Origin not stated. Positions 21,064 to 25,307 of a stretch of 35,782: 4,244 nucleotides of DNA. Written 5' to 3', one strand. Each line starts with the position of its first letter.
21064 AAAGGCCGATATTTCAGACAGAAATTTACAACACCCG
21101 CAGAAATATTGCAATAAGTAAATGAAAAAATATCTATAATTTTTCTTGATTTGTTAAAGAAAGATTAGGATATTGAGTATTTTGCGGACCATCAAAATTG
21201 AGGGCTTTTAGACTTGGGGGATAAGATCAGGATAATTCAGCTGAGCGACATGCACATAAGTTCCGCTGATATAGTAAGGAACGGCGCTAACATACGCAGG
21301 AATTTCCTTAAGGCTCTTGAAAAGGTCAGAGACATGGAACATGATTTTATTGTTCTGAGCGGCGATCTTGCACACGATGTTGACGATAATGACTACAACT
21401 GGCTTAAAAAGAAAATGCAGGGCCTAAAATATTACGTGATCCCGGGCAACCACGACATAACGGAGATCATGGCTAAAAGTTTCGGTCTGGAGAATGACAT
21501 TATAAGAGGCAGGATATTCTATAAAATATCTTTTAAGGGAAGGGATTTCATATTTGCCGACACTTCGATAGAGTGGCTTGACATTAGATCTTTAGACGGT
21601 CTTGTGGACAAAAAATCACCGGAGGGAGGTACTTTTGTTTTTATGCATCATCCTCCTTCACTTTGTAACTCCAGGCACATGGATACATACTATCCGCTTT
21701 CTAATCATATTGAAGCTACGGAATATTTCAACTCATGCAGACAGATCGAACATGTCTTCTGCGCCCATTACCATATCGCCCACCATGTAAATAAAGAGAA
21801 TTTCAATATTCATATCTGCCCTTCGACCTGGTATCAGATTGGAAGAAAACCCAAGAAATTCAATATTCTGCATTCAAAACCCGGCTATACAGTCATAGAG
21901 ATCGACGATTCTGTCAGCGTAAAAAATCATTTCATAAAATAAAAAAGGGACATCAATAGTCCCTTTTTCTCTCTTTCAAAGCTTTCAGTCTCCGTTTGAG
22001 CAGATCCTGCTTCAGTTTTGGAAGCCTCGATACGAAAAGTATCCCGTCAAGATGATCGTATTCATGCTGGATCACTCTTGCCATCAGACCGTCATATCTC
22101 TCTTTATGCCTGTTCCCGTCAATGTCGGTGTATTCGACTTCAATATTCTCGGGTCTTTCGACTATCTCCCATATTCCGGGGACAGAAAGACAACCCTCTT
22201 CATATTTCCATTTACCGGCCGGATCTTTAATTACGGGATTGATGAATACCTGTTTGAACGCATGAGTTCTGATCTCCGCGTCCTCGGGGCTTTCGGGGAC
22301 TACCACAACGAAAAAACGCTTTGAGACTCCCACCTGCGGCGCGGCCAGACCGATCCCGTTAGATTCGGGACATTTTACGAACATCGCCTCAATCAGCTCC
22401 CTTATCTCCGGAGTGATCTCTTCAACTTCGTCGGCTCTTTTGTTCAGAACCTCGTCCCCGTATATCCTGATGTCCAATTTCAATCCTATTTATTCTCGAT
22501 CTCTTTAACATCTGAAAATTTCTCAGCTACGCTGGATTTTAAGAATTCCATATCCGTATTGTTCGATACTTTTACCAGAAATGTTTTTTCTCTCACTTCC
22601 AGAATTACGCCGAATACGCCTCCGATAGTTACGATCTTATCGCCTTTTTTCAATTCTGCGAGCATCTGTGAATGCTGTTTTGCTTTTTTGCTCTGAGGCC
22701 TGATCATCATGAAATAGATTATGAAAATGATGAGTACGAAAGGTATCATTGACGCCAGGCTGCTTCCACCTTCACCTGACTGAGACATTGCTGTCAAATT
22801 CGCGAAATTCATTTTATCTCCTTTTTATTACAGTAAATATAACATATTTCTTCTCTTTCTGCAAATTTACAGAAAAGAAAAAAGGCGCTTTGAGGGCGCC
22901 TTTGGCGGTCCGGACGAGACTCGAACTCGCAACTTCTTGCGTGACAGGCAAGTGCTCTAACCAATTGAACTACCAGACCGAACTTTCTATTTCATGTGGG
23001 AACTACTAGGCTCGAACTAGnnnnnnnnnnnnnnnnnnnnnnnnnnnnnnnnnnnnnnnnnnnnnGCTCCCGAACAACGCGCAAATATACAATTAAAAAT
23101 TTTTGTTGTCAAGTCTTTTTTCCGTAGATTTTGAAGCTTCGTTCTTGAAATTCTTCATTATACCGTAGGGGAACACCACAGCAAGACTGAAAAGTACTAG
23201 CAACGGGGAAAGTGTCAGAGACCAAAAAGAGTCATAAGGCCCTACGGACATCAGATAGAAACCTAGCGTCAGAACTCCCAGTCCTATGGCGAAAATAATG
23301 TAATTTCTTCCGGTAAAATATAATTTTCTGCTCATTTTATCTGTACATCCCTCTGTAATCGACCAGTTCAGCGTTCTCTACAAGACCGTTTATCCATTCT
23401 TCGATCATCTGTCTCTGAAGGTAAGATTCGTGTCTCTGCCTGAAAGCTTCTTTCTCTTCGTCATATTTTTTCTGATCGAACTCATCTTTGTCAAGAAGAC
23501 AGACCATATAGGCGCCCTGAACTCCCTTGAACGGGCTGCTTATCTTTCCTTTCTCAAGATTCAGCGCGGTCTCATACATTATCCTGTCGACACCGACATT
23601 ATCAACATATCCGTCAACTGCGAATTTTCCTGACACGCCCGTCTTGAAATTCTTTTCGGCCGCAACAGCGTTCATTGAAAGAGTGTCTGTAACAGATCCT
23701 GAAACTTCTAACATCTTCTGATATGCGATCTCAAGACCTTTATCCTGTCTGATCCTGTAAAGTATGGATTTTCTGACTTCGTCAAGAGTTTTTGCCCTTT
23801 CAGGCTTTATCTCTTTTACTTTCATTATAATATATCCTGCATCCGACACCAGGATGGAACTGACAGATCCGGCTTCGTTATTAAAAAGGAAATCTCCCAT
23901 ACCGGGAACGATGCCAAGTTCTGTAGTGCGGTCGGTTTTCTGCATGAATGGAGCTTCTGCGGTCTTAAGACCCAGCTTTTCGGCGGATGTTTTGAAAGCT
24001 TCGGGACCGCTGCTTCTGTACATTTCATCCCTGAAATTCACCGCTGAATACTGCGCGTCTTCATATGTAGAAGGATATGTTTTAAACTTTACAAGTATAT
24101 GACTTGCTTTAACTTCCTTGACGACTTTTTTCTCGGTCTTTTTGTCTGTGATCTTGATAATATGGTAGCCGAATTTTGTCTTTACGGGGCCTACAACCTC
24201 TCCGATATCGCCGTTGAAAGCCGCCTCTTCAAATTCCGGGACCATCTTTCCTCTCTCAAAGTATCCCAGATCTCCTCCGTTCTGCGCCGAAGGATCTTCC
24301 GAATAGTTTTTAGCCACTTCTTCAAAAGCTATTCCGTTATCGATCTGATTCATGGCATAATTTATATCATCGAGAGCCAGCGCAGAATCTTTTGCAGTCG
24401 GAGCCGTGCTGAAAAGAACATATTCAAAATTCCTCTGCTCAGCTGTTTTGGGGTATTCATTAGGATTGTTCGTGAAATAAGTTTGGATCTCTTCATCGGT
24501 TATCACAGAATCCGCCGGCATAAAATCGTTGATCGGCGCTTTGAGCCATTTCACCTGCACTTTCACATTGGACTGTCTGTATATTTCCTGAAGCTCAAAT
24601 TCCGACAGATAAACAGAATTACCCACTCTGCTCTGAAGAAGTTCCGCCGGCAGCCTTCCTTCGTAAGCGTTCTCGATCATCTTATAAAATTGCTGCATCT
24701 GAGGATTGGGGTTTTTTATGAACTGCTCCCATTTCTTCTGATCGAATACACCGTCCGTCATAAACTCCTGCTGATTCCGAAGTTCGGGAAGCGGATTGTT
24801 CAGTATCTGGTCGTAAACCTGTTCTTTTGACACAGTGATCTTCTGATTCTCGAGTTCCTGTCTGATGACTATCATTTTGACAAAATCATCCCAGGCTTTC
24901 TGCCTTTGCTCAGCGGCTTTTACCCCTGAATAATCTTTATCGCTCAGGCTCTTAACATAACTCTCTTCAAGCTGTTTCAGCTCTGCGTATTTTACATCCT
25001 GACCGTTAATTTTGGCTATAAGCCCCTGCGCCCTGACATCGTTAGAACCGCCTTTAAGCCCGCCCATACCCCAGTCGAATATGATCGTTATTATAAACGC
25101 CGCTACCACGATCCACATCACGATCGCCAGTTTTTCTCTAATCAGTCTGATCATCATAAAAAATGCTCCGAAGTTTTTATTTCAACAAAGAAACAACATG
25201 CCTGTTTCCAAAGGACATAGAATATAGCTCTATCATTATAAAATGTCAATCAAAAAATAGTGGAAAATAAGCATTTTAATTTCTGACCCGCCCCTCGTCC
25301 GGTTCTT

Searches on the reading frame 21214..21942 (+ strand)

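Call 53: search_protein_families(library=pfam, proteins=[window:21214-21942:+], max_evalue=0.00001)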
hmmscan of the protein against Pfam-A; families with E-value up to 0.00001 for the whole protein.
window:21214-21942:+ (242 aa): 1 family
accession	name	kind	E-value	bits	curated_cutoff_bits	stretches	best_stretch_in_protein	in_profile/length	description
PF00149.33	Metallophos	-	8.9e-12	46.3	21.5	1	5-188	1-190/191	Calcineurin-like phosphoesterase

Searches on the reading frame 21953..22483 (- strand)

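Call 53: search_protein_families(library=pfam, proteins=[window:21953-22483:-], max_evalue=0.00001)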
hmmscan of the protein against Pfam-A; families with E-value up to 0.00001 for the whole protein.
window:21953-22483:- (176 aa): 1 family
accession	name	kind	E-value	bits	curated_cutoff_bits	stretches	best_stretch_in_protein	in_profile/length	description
PF01327.26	Pep_deformylase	-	1.2e-50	171.6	22.8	1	4-159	3-155/156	Polypeptide deformylase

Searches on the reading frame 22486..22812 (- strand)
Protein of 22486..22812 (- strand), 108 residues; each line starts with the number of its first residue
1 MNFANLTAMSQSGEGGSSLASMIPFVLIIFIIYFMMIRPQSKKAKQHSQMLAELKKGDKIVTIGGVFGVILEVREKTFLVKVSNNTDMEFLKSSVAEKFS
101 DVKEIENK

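Call 53: search_protein_families(library=pfam, proteins=[window:22486-22812:-], max_evalue=0.00001)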
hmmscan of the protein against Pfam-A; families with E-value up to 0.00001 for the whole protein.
window:22486-22812:- (108 aa): 1 family
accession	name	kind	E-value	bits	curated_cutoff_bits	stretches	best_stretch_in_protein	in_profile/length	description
PF02699.20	YajC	-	5.9e-28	97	28.2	1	21-96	2-77/78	Preprotein translocase subunit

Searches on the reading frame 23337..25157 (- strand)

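Call 53: search_protein_families(library=pfam, proteins=[window:23337-25157:-], max_evalue=0.00001)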
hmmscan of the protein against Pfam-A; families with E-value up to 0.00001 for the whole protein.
window:23337-25157:- (606 aa): 5 families
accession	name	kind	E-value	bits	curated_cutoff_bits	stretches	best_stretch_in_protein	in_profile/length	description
PF00639.27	Rotamase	-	4.5e-32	111.3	21.7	1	247-338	2-97/97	PPIC-type PPIASE domain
PF13616.12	Rotamase_3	-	2.9e-31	108.9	22.5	1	240-340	14-116/116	PPIC-type PPIASE domain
PF13145.12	Rotamase_2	-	5.5e-24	85.7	27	2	219-349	1-119/121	PPIC-type PPIASE domain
PF13624.11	SurA_N_3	-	7.1e-20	71.9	27.2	1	2-163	1-154/162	SurA-like N-terminal domain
PF13623.11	SurA_N_2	-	5e-19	69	28.5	1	6-147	4-145/145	SurA-like N-terminal domain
